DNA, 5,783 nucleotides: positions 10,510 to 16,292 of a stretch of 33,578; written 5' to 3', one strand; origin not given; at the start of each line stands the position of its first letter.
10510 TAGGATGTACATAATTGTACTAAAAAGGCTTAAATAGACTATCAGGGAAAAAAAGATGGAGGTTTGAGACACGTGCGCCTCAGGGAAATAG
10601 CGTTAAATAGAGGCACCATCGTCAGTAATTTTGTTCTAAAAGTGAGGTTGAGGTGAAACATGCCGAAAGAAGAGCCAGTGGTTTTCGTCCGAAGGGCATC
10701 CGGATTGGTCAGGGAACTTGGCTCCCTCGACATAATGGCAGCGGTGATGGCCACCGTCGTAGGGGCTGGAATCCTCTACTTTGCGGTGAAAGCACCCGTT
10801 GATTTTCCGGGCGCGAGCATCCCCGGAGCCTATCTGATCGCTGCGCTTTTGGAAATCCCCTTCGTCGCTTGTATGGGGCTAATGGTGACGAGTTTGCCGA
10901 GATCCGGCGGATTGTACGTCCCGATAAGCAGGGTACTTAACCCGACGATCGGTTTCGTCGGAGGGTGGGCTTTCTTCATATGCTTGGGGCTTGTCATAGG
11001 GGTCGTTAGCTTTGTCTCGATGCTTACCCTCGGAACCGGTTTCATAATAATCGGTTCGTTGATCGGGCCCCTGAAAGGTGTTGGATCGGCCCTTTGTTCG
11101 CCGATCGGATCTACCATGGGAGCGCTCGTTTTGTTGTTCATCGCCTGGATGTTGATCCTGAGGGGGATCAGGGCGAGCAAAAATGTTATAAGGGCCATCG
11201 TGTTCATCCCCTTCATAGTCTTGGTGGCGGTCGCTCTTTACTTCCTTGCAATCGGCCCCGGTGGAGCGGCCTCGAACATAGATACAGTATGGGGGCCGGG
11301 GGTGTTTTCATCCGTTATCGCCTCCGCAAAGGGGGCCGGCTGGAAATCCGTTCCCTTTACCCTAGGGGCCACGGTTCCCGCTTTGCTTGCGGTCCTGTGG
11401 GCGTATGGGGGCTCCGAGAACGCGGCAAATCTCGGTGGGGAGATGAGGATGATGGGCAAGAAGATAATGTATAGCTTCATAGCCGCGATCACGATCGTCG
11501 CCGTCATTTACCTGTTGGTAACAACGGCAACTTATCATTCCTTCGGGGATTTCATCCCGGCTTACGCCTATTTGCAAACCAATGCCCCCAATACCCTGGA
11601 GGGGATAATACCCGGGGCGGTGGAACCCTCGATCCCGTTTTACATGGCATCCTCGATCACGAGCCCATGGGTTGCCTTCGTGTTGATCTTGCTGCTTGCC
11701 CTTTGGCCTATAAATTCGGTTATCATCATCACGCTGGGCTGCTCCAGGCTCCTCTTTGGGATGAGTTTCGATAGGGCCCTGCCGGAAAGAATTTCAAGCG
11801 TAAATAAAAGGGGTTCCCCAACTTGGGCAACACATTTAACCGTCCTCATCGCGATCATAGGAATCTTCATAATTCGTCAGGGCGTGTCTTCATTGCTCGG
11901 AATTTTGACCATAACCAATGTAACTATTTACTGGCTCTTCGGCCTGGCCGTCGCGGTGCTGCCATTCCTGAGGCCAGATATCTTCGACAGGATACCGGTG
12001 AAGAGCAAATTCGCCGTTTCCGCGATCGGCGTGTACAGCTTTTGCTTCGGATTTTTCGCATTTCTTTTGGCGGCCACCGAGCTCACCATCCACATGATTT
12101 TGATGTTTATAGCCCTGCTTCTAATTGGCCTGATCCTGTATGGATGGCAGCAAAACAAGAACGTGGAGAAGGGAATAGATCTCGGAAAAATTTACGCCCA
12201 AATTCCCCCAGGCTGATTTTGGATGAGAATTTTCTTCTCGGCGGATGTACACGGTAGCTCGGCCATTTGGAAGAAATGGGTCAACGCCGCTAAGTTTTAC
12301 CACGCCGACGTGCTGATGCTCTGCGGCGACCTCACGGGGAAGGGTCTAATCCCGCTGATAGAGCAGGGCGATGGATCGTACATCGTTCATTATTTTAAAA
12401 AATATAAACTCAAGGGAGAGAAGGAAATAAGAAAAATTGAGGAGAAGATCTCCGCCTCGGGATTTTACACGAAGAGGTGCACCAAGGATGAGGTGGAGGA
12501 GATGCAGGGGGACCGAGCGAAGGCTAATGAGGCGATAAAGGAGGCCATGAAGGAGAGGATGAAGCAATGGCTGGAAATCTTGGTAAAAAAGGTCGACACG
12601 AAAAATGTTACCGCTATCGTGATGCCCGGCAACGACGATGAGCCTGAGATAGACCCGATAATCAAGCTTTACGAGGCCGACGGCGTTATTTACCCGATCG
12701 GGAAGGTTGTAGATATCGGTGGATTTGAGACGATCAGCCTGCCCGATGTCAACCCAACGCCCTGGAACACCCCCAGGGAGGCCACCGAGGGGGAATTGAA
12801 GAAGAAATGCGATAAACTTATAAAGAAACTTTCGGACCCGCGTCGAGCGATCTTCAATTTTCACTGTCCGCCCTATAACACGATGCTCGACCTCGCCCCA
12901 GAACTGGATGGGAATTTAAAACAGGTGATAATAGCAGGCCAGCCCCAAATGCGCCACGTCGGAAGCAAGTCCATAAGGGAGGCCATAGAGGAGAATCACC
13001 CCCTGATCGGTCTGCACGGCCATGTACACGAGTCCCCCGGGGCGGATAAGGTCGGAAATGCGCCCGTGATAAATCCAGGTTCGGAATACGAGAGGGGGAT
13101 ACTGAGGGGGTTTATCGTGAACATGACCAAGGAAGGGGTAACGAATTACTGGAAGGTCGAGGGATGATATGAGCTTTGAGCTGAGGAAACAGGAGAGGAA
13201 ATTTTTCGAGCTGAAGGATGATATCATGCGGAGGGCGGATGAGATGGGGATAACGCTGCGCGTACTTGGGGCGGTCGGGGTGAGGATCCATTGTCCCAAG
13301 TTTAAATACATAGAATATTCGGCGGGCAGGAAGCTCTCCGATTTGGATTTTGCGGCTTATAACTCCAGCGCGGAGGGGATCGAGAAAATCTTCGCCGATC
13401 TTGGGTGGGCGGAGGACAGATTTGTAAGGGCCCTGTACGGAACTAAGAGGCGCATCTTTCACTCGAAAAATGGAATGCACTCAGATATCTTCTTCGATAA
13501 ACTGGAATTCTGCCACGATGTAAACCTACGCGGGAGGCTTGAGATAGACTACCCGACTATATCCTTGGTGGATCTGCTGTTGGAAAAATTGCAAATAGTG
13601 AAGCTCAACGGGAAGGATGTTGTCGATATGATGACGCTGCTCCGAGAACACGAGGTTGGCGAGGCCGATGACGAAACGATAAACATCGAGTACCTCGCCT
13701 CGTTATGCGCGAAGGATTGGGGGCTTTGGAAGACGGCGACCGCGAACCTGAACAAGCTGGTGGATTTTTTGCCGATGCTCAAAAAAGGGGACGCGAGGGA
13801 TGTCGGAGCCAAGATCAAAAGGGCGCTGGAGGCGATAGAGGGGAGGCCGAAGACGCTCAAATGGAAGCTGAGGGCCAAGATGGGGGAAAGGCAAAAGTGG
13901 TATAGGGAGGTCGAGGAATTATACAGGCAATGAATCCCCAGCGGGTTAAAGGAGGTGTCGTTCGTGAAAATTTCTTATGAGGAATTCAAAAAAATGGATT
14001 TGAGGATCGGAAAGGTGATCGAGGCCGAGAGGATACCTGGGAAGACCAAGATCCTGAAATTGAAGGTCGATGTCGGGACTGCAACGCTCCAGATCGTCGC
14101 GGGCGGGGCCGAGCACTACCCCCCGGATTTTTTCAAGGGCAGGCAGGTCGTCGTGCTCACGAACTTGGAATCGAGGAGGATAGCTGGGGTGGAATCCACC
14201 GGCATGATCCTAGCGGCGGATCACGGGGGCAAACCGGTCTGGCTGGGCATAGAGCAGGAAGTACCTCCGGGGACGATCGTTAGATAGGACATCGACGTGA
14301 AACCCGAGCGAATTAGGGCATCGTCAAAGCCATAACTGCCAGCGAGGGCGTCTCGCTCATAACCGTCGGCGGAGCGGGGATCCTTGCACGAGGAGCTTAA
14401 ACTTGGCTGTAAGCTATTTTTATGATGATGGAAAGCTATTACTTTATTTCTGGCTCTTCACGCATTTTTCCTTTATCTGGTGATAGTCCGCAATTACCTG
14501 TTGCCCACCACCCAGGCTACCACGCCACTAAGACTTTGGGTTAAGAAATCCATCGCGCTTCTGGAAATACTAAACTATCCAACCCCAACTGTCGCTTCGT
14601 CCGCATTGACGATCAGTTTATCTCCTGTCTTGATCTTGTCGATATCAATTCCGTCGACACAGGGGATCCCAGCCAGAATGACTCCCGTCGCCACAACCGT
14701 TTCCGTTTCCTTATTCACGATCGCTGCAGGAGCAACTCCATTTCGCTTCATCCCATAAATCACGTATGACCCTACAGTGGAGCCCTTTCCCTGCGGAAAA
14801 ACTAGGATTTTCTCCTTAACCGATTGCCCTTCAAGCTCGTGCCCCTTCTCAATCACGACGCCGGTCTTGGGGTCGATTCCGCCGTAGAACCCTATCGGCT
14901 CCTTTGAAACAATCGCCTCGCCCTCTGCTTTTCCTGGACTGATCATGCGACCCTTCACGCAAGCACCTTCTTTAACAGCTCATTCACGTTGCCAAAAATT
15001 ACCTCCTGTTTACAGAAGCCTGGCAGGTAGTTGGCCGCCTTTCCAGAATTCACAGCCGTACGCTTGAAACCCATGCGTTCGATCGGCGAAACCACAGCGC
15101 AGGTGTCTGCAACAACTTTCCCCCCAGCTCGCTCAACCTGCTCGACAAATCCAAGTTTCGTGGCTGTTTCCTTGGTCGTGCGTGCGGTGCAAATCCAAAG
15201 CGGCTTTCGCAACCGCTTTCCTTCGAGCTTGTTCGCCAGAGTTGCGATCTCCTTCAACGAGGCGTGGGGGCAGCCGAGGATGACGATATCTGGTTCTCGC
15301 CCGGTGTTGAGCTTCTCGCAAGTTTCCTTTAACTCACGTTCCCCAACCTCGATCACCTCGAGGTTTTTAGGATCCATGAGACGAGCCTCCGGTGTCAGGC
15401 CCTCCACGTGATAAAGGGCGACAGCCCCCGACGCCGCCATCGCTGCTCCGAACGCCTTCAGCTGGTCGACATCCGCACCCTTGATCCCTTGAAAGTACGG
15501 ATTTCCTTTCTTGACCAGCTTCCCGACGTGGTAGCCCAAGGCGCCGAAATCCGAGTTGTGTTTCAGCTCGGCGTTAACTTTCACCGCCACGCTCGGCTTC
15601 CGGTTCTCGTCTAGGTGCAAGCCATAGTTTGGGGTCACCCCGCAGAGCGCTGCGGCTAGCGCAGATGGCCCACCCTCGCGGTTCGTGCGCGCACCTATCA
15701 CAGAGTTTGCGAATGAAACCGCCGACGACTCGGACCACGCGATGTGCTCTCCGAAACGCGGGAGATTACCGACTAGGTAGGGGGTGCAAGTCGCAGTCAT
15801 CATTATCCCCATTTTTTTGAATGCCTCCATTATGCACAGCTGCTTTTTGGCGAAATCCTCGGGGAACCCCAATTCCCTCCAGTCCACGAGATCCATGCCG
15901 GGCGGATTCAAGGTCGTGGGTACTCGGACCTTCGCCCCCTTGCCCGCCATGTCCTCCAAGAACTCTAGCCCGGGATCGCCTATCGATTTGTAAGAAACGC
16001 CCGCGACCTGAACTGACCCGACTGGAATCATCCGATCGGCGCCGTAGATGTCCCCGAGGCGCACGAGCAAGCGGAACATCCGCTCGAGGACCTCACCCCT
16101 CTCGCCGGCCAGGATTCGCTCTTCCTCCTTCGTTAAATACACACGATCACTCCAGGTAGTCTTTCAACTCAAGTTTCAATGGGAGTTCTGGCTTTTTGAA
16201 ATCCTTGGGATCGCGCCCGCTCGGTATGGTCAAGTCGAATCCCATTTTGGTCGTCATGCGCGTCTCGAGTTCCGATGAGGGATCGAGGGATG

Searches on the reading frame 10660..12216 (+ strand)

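Call 24: search_protein_families(library=pfam, proteins=[window:10660-12216:+], max_evalue=0.00001)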
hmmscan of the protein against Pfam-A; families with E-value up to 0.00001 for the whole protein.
window:10660-12216:+ (518 aa): 2 families
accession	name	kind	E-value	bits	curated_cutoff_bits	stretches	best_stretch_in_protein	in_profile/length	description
PF13520.12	AA_permease_2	-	1.9e-24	86.8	27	1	20-483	1-419/427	Amino acid permease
PF00324.27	AA_permease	-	2.1e-13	50.2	24.6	1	27-497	4-458/470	Amino acid permease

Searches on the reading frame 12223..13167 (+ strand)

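Call 24: search_protein_families(library=pfam, proteins=[window:12223-13167:+], max_evalue=0.00001)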
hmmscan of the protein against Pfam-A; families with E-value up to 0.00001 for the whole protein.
window:12223-13167:+ (314 aa): 3 families
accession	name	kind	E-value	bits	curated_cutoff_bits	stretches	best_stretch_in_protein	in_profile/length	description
PF14582.11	Metallophos_3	-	6.4e-10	39.3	28.2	0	86-163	47-123/259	Metallophosphoesterase, calcineurin superfamily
PF00149.33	Metallophos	-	5.9e-07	30.5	21.5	0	1-47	1-45/191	Calcineurin-like phosphoesterase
PF12850.12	Metallophos_2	-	2.1e-06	28.2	27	0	1-39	1-38/154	Calcineurin-like phosphoesterase superfamily domain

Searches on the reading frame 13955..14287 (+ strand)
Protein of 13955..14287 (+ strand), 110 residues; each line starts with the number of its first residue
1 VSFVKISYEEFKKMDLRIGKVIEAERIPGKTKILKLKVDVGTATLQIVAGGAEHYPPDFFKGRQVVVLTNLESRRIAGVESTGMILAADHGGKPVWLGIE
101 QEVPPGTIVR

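Call 25: search_protein_families(library=pfam, proteins=[window:13955-14287:+], max_evalue=0.00001)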
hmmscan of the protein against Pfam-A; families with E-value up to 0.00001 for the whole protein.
window:13955-14287:+ (110 aa): 1 family
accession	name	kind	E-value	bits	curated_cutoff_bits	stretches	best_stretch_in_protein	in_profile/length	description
PF01588.26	tRNA_bind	-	1.8e-25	89.3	27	1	16-107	1-95/96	Putative tRNA binding domain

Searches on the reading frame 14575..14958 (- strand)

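Call 25: search_protein_families(library=pfam, proteins=[window:14575-14958:-], max_evalue=0.00001)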
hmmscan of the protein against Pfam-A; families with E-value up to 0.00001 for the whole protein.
window:14575-14958:- (127 aa): 1 family
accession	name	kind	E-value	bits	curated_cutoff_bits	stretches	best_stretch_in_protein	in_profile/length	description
PF01989.23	AcnX_swivel_put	-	5.2e-35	119.6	27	1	22-101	1-80/80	Aconitase X swivel domain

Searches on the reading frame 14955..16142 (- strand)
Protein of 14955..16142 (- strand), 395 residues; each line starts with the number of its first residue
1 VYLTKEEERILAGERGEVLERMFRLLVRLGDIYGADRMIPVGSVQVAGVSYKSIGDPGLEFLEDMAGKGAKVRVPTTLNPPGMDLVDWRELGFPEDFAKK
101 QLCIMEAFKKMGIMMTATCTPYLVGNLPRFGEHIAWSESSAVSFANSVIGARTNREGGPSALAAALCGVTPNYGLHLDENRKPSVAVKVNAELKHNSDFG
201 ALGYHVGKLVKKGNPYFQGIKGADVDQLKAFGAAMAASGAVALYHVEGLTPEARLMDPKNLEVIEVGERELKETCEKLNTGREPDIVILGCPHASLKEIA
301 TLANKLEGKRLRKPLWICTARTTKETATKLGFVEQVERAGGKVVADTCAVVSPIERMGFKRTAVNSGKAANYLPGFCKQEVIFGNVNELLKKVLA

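Call 25: search_protein_families(library=pfam, proteins=[window:14955-16142:-], max_evalue=0.00001)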
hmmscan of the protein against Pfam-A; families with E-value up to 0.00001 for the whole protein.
window:14955-16142:- (395 aa): 1 family
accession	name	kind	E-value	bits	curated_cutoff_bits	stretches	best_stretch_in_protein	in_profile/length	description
PF04412.18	AcnX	-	2.5e-163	543.9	31.5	1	1-390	1-399/400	Aconitase X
